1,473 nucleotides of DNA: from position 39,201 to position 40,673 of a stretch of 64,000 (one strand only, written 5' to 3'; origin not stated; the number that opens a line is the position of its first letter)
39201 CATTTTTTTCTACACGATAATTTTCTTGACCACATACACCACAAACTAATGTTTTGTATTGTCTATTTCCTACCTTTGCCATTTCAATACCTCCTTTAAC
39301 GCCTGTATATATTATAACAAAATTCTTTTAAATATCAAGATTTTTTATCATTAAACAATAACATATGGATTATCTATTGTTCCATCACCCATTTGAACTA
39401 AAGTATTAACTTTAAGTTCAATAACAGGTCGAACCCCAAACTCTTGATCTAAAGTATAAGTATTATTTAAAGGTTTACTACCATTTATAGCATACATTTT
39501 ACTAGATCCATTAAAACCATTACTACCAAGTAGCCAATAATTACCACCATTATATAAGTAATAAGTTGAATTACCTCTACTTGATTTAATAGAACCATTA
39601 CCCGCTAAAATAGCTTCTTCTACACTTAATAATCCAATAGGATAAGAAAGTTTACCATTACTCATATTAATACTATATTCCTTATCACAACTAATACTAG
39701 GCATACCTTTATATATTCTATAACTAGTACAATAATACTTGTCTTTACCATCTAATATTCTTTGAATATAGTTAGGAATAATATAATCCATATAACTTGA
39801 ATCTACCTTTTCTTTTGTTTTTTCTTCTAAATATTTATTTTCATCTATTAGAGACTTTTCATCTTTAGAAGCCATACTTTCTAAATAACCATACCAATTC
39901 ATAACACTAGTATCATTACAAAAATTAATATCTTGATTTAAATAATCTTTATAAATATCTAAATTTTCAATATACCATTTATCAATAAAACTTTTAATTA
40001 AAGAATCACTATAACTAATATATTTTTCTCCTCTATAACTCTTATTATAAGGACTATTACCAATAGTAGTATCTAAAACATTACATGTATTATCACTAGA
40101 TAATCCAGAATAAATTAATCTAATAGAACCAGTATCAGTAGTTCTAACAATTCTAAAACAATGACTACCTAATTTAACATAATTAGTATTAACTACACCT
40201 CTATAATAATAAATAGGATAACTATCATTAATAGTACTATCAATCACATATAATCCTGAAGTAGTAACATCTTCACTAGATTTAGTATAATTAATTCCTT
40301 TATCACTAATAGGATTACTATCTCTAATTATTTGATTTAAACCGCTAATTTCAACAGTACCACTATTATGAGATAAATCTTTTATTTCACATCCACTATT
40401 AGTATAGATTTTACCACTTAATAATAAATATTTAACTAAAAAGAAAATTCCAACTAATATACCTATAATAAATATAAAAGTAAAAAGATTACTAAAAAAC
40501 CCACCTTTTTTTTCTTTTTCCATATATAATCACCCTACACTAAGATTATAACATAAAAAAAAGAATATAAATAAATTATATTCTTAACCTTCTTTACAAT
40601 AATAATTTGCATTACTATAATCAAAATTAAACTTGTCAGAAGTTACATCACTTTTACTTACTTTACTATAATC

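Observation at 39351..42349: Four-gene pilin-like cluster appended to the dnaG-sigA-trmK operon, with no assembly machinery in view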

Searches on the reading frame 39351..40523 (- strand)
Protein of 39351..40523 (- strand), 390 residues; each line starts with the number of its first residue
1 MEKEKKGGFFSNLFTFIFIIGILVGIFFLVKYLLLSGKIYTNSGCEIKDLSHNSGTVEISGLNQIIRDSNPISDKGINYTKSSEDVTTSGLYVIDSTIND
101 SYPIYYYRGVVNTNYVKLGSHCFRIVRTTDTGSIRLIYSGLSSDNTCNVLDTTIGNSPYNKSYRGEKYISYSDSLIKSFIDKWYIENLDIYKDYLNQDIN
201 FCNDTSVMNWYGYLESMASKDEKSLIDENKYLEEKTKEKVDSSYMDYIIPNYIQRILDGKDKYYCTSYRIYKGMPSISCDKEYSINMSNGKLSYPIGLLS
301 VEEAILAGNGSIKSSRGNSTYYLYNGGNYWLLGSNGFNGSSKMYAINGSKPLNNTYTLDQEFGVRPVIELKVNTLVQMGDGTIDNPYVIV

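Call 5: search_protein_families(library=pfam, proteins=[window:39351-40523:-], max_evalue=1)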
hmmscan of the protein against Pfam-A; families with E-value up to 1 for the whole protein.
window:39351-40523:- (390 aa): 0 families

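Call 6: search_protein_families(library=ncbifam, proteins=[window:39351-40523:-], max_evalue=1)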
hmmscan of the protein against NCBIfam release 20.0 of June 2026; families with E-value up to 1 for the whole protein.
window:39351-40523:- (390 aa): 0 families

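Call 12: find_homologous_proteins(query=window:39351-40523:-)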
Query window:39351-40523:- (390 aa): 102 proteins with E <= 0.001 among 3041 candidates.
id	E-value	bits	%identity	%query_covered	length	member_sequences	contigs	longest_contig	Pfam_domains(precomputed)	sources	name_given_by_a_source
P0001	5.1e-254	861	99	100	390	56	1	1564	-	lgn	-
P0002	9.3e-235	797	91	100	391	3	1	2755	-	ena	-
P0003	2.0e-223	760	86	100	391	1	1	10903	-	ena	-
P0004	3.4e-221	753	85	100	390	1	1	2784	-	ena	-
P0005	2.3e-220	750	84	100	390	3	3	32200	-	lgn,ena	-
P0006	2.6e-220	750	84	100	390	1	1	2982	-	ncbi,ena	-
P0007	1.1e-218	744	84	100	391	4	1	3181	-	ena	-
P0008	8.6e-217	738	84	100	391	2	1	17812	-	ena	-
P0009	3.4e-215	733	83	100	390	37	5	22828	-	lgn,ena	-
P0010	9.5e-215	731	84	100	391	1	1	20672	-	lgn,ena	-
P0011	1.1e-209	715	81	100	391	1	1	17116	-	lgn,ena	-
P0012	2.4e-34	138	31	81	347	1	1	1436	-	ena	-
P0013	6.9e-31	126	33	81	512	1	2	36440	-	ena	-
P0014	3.1e-30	124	32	44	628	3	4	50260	-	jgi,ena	-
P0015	8.6e-26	109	28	56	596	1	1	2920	-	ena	-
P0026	5.2e-19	87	30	76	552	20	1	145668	PF19789.7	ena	-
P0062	1.3e-11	63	29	77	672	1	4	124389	PF19789.7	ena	-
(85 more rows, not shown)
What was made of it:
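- Closest known: N-terminal domain of Thomasclavelia ramosa IgA peptidase. Same: A few family members carry PF19789 (call 12).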

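Call 26: predict_structure(alignment_id=A1)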
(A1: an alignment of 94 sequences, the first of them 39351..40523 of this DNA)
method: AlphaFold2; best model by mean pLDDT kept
length: 390 residues; sequences in the alignment: 94
mean_pLDDT: 77.0   pTM: 0.75
mean pLDDT of the five models: 77.0, 76.7, 76.4, 73.9, 74.0
residues with pLDDT >= 90: 142; 70-90: 130; 50-70: 61; < 50: 57
segments of 3 or more residues with pLDDT < 50: 1-3, 36-58, 211-219, 238-245, 260-271
pLDDT, mean of each block of 10 residues (from residue 1): 50 76 74 48 38 45 90 87 80 93 93 94 96 96 87 95 85 92 97 92 66 41 55 54 55 64 41 68 78 92 89 68 90 84 86 87 97 89 93
secondary structure, 60 per line:
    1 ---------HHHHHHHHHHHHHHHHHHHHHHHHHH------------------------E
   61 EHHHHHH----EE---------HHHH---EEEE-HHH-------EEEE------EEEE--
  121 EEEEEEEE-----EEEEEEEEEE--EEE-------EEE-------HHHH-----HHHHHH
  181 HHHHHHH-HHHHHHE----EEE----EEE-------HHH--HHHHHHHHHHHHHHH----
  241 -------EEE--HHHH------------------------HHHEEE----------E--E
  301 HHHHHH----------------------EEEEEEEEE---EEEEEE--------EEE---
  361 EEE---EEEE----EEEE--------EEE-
elements in order: H10-35 H62-67 H83-86 E90-93 E105-108 E115-118 E121-128 E134-143 E146-148 E156-158 H166-169 H175-187 H189-194 E200-202 E207-209 H222-236 E248-250 H253-256 E284-286 H301-306 E329-337 E341-346 E355-357 E361-363 E367-370 E375-378 E387-389
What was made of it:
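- On Type IV pilin / tip pilin (p390): The AF2 model shows a TM helix, a disordered linker and a CTLD, with no pilin fold (call 26).
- On C-type-lectin-like fold (IgAse-NTD / DUF1566 / DUF6273 group) for p390: The model has pLDDT 77 (call 26).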

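Call 38: search_solved_structures(query=A1, max_evalue=1, show_alignments=1)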
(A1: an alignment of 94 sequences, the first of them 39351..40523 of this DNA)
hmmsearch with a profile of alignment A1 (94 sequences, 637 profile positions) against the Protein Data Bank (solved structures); distinct sequences matched with E-value up to 1: 1.
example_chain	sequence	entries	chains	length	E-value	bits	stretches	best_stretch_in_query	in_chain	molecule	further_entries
9hmf_O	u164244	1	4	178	0.46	12.3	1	7-48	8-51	Flagellar protein FliL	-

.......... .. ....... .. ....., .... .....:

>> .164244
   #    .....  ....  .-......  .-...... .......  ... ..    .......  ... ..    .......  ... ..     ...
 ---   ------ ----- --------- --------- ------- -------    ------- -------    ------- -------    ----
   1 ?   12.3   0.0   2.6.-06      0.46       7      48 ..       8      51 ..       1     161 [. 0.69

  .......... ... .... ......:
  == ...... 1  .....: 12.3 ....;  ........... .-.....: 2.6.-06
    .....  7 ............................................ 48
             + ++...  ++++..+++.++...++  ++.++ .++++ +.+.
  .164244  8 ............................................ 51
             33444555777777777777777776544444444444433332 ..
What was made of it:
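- On C-type-lectin-like fold (IgAse-NTD / DUF1566 / DUF6273 group) for p390: The family profile finds no PDB sequence (call 38).
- Closest known: N-terminal domain of Thomasclavelia ramosa IgA peptidase. Different: There is no detectable sequence similarity (call 38), no metallopeptidase domain and no HExxH motif. p390 is anchored by an N-terminal TM rather than by sortase.
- Tried and rejected: It found nothing relevant (call 38).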

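Call 41: find_related_loci(query=A3, collection=genome_contigs, flank=10000)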
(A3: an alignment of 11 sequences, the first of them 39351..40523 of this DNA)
Query A3 (390 aa) in genome_contigs; peptide patterns used: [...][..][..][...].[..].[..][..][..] (x = any residue, [..] = any of these).
599 stretches matched a pattern (row limit reached: there are more); 578 encode a relative of the query (tblastn E <= 1e-3); the best 80 are kept; 80 distinct loci.
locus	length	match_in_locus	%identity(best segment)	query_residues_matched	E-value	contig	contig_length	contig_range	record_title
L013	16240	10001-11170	83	1-390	0e+0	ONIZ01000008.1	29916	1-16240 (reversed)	uncultured Firmicutes bacterium isolate RUG343 genome assembly, contig: scaffold_1018, whole genome shotgun sequence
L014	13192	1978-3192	30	54-389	4e-34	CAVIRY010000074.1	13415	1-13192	bacterium isolate G02625-L1_cleanbin_000031 genome assembly, contig: Spades_G02625-L1_contig_1314, whole genome shotgun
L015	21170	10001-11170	30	74-390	6e-34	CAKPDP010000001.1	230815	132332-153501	MAG: uncultured Bacilli bacterium isolate REFINED_METABAT215_TOP10_CONTIGS_1500_ASSEMBLY_K77_MERGED__Hadza_MoBio_hadza-I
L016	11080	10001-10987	31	13-390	2e-33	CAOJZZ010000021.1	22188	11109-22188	MAG TPA_asm: uncultured Tenericutes bacterium isolate SRR17684619_bin.35_metawrap_v1.3_MAG genome assembly, contig: NODE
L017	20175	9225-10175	30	62-389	2e-31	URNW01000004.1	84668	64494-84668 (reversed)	uncultured Tenericutes bacterium isolate UMGS1172 genome assembly, contig: NODE_166_length_84668_cov_15.470448, whole ge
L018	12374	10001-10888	29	73-389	3e-31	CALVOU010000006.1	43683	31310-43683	MAG: uncultured Bacilli bacterium isolate BRZ_II__bin7 genome assembly, contig: BRZ_II__NODE_1128_length_43683_cov_8.558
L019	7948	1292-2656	28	13-389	1e-30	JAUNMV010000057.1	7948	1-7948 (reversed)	MAG: Bacilli bacterium isolate S32M_St_metabat_15 NODE_5633_length_7948_cov_8.280755, whole genome shotgun sequence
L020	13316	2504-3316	31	105-389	2e-30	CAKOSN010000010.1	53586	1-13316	MAG: uncultured Bacilli bacterium isolate REFINED_METABAT215_TOP10_CONTIGS_1500_ASSEMBLY_K77_MERGED__Hadza_PheChl_Fiber-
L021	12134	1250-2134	28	90-390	3e-30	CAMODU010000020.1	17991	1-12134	MAG: uncultured bacterium isolate SRR873606_bin.1_metaWRAP_v1.3_MAG genome assembly, contig: NODE_6017_length_17991_cov_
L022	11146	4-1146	30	85-390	5e-29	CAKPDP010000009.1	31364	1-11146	MAG: uncultured Bacilli bacterium isolate REFINED_METABAT215_TOP10_CONTIGS_1500_ASSEMBLY_K77_MERGED__Hadza_MoBio_hadza-I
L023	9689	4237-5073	30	105-390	6e-29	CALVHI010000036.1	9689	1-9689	MAG: uncultured Bacilli bacterium isolate BRZ_T__bin45 genome assembly, contig: BRZ_T__NODE_11151_length_9689_cov_9.7611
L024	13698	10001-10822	27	73-389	7e-29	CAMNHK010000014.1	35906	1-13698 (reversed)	MAG: uncultured Bacillales bacterium isolate SRR873596_bin.89_metaWRAP_v1.3_MAG genome assembly, contig: NODE.2379_lengt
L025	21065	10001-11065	30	10-389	3e-28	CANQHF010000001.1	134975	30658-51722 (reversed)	MAG: uncultured Bacilli bacterium isolate Lapin-030__bin25 genome assembly, contig: Lapin-030__NODE_128_length_134975_co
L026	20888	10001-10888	29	62-389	2e-28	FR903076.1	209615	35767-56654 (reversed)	Mycoplasma sp. CAG:776 genomic scaffold, scf53, whole genome shotgun sequence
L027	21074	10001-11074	29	16-390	6e-28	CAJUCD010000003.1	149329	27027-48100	MAG TPA_asm: uncultured Bacilli bacterium isolate MGBC129856 genome assembly, contig: MGBC129856.3, whole genome shotgun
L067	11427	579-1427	28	105-387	4e-25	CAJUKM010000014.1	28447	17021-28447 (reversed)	MAG TPA_asm: uncultured Bacilli bacterium isolate MGBC155283 genome assembly, contig: MGBC155283.14, whole genome shotgu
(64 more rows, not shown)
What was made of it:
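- Tried and rejected: I repeated it with 11 sequences (call 41).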

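Call 59: find_related_loci(query=L067:9700-11112:-, collection=metagenome_contigs, flank=10000)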
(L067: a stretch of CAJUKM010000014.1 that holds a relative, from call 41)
Query L067:9700-11112:- (470 aa) in metagenome_contigs; peptide patterns used: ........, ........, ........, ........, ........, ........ (x = any residue, [..] = any of these).
600 stretches matched a pattern (row limit reached: there are more); 597 encode a relative of the query (tblastn E <= 1e-3); the best 80 are kept; 80 distinct loci.
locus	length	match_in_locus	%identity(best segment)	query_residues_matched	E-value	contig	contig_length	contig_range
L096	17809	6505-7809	67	44-468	0e+0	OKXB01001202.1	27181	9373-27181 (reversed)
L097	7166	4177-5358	67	41-436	0e+0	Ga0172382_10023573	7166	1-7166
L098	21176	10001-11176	66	44-436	2e-175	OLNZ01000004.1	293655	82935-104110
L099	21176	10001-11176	66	44-436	2e-175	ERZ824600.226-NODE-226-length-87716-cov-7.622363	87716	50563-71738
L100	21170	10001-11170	66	44-435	6e-169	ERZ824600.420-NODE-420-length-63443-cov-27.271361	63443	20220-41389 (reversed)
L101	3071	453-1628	64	44-436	2e-178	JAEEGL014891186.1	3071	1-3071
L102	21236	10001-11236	60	44-454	2e-163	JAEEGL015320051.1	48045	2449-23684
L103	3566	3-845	69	171-454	1e-123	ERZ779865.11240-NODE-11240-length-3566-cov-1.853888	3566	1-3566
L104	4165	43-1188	49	45-430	2e-119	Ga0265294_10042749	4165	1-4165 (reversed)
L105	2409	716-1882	46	41-430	3e-122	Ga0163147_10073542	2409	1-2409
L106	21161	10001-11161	47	49-435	3e-115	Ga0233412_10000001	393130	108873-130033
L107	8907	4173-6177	48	45-430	2e-114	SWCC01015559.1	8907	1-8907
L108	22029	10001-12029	45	27-439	2e-114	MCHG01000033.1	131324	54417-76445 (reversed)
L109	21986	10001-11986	46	45-444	5e-113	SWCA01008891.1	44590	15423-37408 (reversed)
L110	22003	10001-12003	48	45-428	2e-112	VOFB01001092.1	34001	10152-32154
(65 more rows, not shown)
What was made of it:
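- Tried and rejected: The metagenome scan with the L067 ATPase returned relatives but nothing attributable to this genome (call 59).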

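Call 61: search_protein_families(library=pfam, proteins=[L100:7630-9336:-, L100:9311-9901:-, L100:9989-11302:+, L100:11352-12116:-, L100:12125-14269:-, L100:5715-6725:-, L100:6750-7643:+, L098:8060-9262:-, L098:9268-9822:-, L067:9700-11112:-], max_evalue=0.001)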
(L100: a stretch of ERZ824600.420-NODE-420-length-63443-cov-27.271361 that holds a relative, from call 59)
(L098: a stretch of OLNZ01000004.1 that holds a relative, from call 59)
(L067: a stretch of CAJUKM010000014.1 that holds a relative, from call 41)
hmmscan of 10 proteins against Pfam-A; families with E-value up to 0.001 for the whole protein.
L100:7630-9336:- (568 aa): 0 families

L100:9311-9901:- (196 aa): 0 families

L100:9989-11302:+ (437 aa): 7 families
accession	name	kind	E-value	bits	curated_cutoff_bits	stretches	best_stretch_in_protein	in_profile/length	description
PF00437.27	T2SSE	-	6.9e-127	423.6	24.9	1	8-388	4-370/370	Type II/IV secretion system protein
PF13401.12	AAA_22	-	2.2e-05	25.2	27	1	145-191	4-50/130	AAA domain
PF13191.12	AAA_16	-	9.3e-05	23.4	32.6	1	135-174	12-52/167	AAA ATPase domain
PF13173.12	AAA_14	-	0.00011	22.7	27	1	146-238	2-85/129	AAA domain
PF20720.3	nSTAND3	-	0.00017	21.8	27.2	1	132-186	4-57/155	Novel STAND NTPase 3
PF12775.13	AAA_7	-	0.00068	19.7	25.8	0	139-180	26-67/181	P-loop containing dynein motor region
PF05673.19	DUF815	-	0.00068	19.3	23.8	0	147-182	54-89/249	Protein of unknown function (DUF815)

L100:11352-12116:- (254 aa): 2 families
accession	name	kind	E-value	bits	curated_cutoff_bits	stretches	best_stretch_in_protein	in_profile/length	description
PF06750.18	A24_N_bact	-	7e-37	125.8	23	1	11-93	1-83/84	Bacterial Peptidase A24 N-terminal domain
PF01478.23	Peptidase_A24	-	9.1e-14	52.2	26.5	1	104-214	1-104/104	Type IV leader peptidase family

L100:12125-14269:- (714 aa): 1 family
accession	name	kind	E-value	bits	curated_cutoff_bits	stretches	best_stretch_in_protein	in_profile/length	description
PF00482.28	T2SSF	-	1.4e-55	187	25.2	2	378-501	1-125/125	Type II secretion system (T2SS), protein F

L100:5715-6725:- (336 aa): 2 families
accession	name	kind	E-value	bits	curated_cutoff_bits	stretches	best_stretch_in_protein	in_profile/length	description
PF13180.12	PDZ_2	-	2.2e-10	41.1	27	1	131-201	6-79/80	PDZ domain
PF05362.19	Lon_C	-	3.6e-06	27.1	21.1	1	237-331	109-200/205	Lon protease (S16) C-terminal proteolytic domain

L100:6750-7643:+ (297 aa): 1 family
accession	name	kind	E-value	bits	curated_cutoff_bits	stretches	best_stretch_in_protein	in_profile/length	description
PF07670.19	Gate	-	3.5e-07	31.1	29.6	1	34-94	2-60/104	Nucleoside recognition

L098:8060-9262:- (400 aa): 1 family
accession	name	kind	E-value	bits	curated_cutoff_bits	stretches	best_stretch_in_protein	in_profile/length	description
PF01594.21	AI-2E_transport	-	2.6e-64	217.9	34.3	1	63-383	12-326/327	AI-2E family transporter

L098:9268-9822:- (184 aa): 0 families

L067:9700-11112:- (470 aa): 6 families
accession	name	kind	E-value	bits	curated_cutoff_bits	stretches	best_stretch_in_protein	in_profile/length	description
PF00437.27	T2SSE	-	2.5e-124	415.1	24.9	1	47-428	4-369/370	Type II/IV secretion system protein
PF13476.12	AAA_23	-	3.8e-05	24.8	27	0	180-212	14-46/201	AAA domain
PF13401.12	AAA_22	-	5.9e-05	23.8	27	1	185-230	5-50/130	AAA domain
PF13555.12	AAA_29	-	0.00023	21.3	27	1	181-207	17-44/61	P-loop containing region of AAA domain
PF13173.12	AAA_14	-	0.00025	21.5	27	1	185-278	2-86/129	AAA domain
PF01580.24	FtsK_SpoIIIE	-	0.00058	19.8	24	0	184-209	39-63/221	FtsK/SpoIIIE family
